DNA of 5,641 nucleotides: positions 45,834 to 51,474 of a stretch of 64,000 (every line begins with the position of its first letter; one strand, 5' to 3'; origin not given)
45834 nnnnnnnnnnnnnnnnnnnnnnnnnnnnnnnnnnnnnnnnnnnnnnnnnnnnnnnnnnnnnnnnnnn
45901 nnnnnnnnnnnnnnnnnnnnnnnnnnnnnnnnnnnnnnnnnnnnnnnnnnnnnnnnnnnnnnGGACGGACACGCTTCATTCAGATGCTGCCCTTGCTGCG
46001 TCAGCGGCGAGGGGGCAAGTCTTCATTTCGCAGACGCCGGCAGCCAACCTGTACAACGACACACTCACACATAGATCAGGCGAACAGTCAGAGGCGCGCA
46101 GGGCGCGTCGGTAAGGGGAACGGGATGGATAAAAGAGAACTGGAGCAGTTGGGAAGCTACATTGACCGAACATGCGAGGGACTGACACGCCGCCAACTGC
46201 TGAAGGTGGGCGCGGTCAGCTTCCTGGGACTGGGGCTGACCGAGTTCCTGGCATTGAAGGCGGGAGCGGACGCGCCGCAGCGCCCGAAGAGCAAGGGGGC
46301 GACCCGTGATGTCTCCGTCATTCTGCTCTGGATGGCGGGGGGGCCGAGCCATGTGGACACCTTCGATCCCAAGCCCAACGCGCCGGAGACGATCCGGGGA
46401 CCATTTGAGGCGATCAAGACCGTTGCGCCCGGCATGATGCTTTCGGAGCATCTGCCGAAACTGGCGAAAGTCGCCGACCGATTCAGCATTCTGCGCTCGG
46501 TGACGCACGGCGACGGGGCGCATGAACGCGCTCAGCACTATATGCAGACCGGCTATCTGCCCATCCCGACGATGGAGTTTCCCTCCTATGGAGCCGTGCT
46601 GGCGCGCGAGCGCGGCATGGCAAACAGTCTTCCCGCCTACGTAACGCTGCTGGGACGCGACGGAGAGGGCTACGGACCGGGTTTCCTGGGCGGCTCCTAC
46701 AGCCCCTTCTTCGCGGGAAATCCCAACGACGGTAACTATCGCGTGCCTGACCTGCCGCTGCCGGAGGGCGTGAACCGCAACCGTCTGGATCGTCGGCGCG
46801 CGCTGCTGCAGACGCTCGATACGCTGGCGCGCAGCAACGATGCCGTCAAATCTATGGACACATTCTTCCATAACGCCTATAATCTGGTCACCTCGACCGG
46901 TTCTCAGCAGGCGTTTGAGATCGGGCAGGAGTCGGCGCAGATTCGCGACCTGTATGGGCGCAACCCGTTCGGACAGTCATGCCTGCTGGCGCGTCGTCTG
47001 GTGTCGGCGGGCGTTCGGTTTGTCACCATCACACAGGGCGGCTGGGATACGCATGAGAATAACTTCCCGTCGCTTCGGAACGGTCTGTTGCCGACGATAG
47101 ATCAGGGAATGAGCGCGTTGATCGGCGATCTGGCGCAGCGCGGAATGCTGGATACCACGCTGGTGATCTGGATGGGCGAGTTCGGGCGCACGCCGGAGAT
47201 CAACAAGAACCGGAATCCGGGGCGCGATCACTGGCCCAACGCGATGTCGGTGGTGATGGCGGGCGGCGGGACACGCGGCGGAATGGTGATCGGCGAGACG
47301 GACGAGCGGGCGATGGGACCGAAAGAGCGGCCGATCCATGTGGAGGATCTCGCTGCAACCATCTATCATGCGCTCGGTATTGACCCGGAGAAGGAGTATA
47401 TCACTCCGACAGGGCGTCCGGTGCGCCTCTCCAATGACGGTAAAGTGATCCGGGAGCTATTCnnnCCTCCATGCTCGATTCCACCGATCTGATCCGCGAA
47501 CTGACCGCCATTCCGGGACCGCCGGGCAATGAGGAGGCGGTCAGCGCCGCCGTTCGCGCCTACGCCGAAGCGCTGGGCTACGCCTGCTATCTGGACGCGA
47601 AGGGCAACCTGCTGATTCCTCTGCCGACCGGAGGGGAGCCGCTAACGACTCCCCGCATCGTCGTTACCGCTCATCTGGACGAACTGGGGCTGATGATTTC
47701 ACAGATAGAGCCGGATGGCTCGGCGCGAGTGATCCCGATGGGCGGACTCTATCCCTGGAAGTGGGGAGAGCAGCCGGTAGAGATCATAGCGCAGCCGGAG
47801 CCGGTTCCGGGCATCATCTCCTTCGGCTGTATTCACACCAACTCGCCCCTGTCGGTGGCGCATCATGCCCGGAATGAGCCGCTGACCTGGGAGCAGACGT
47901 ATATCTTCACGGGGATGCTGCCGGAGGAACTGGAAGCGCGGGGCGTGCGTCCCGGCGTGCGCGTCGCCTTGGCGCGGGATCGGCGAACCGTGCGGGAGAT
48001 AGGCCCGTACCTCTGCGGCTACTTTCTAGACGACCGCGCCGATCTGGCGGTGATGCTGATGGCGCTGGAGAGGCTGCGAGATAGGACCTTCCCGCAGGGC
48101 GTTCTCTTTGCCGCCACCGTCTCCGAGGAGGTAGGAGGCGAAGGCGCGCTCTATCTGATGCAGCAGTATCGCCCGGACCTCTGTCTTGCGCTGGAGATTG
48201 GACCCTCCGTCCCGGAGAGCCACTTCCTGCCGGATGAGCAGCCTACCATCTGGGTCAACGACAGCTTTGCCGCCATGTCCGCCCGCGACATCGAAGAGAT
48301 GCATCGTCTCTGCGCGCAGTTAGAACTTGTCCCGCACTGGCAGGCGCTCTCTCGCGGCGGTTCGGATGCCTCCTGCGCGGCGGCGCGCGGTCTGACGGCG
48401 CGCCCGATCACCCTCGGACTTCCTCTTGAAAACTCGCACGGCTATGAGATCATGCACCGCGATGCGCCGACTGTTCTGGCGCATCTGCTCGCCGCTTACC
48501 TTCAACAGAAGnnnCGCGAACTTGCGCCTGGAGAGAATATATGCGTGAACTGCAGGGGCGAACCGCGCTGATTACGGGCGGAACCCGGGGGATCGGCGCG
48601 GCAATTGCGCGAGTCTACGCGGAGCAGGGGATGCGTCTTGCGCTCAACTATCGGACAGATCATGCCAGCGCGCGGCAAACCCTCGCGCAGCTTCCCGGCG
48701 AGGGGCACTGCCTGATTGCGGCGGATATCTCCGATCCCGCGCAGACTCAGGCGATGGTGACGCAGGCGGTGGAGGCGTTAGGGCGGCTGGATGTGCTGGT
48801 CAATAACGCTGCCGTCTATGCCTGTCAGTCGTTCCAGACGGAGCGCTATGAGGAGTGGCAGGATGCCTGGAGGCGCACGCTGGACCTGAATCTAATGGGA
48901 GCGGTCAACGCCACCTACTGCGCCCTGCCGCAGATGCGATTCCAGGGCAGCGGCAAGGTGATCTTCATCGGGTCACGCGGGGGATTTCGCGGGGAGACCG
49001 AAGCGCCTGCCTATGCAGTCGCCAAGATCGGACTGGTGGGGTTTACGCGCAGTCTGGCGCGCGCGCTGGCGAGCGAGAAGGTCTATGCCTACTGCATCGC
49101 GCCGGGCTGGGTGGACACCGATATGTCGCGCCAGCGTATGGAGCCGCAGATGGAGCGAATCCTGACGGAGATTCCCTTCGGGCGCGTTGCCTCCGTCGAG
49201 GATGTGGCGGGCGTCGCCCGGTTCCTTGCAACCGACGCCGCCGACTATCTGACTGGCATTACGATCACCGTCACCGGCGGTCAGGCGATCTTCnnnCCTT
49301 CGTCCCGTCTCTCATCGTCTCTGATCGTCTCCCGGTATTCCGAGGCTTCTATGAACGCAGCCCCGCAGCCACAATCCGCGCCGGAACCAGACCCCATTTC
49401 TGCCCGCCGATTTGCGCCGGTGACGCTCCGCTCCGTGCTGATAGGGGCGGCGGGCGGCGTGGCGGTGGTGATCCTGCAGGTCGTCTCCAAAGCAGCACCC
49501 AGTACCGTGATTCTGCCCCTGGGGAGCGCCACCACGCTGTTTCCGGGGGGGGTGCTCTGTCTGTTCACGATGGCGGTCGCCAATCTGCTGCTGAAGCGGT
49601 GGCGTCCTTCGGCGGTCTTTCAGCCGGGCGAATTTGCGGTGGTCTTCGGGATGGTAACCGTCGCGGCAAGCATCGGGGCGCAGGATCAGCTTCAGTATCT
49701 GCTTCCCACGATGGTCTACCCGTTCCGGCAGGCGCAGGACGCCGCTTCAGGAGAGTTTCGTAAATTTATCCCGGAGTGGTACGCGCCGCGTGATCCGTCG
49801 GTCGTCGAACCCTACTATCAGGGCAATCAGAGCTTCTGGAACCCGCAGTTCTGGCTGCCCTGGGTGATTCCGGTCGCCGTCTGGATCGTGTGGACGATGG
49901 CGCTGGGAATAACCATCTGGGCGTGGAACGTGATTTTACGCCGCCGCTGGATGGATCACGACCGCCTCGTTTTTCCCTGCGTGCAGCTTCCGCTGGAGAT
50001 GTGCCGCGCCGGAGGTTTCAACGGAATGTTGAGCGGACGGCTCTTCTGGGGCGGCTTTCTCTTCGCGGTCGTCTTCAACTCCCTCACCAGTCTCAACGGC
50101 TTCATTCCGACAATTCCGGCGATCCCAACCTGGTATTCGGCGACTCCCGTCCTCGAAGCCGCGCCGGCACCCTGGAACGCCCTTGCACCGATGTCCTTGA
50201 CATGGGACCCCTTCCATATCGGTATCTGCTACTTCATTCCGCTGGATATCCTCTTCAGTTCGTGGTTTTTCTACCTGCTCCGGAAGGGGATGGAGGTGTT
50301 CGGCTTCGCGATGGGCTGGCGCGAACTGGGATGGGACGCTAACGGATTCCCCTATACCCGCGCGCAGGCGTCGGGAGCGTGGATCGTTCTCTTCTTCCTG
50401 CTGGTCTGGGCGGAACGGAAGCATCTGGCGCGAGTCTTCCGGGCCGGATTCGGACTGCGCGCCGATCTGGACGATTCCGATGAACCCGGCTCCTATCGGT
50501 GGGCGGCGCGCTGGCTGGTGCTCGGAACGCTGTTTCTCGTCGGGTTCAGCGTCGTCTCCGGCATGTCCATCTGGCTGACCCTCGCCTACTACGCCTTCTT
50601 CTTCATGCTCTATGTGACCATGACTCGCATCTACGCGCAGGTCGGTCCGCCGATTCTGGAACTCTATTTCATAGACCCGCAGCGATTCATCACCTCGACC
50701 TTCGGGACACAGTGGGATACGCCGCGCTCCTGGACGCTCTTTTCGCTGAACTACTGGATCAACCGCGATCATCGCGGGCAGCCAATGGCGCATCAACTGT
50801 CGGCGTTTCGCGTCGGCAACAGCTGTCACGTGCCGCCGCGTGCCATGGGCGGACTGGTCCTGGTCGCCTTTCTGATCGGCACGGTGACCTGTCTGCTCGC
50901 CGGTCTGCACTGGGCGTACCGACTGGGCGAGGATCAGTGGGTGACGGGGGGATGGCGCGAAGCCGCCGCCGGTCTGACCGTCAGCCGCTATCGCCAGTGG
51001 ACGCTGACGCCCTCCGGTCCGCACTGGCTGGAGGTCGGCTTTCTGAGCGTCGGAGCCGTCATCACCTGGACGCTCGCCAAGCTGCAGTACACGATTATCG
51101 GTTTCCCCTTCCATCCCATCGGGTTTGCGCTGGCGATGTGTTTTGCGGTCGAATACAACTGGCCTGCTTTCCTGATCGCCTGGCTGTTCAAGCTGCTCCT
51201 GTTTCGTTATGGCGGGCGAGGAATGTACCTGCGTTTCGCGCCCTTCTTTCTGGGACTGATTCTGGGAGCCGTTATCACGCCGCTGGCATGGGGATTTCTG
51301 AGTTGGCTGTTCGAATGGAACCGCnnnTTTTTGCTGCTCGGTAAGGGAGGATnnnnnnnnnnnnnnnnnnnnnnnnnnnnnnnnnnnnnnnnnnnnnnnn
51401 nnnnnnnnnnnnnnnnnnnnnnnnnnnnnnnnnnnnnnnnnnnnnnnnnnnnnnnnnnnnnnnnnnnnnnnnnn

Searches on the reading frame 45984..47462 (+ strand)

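Call 63: search_protein_families(library=pfam, proteins=[window:45984-47462:+], max_evalue=0.00001)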
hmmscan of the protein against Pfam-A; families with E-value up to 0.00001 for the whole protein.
window:45984-47462:+ (493 aa): 1 family
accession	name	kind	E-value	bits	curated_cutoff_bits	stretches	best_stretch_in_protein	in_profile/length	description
PF07394.17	DUF1501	-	4.8e-117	391.9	27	1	111-493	3-390/390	Protein of unknown function (DUF1501)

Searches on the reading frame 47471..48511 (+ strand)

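Call 63: search_protein_families(library=pfam, proteins=[window:47471-48511:+], max_evalue=0.00001)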
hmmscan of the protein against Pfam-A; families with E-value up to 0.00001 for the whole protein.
window:47471-48511:+ (347 aa): 2 families
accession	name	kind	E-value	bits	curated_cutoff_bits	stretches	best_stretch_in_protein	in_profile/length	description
PF05343.19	Peptidase_M42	-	2.2e-42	145.5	23.2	1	59-332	12-285/292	M42 glutamyl aminopeptidase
PF01546.33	Peptidase_M20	-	1.7e-06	28.5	24.6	1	187-308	35-168/206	Peptidase family M20/M25/M40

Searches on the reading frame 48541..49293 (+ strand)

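Call 63: search_protein_families(library=pfam, proteins=[window:48541-49293:+], max_evalue=0.00001)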
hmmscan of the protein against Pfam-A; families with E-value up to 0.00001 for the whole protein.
window:48541-49293:+ (251 aa): 3 families
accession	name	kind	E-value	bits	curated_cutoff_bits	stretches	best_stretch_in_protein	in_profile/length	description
PF13561.12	adh_short_C2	-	2.4e-51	175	27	1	16-247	6-234/236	Enoyl-(Acyl carrier protein) reductase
PF00106.31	adh_short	-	5.1e-49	166.9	26.6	1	8-201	2-192/195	short chain dehydrogenase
PF08659.16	KR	-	3.2e-10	40.7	22.6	1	8-162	2-153/180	KR domain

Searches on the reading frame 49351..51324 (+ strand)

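Call 63: search_protein_families(library=pfam, proteins=[window:49351-51324:+], max_evalue=0.00001)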
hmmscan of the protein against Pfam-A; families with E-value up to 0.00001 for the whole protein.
window:49351-51324:+ (658 aa): 2 families
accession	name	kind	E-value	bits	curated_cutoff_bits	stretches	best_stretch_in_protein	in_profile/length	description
PF20581.3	DUF6785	-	3.8e-118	395.6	25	1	26-526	2-498/498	Family of unknown function (DUF6785)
PF20580.3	DUF6784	-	1.8e-21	76.6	26.4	1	563-653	2-92/101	Domain of unknown function (DUF6784)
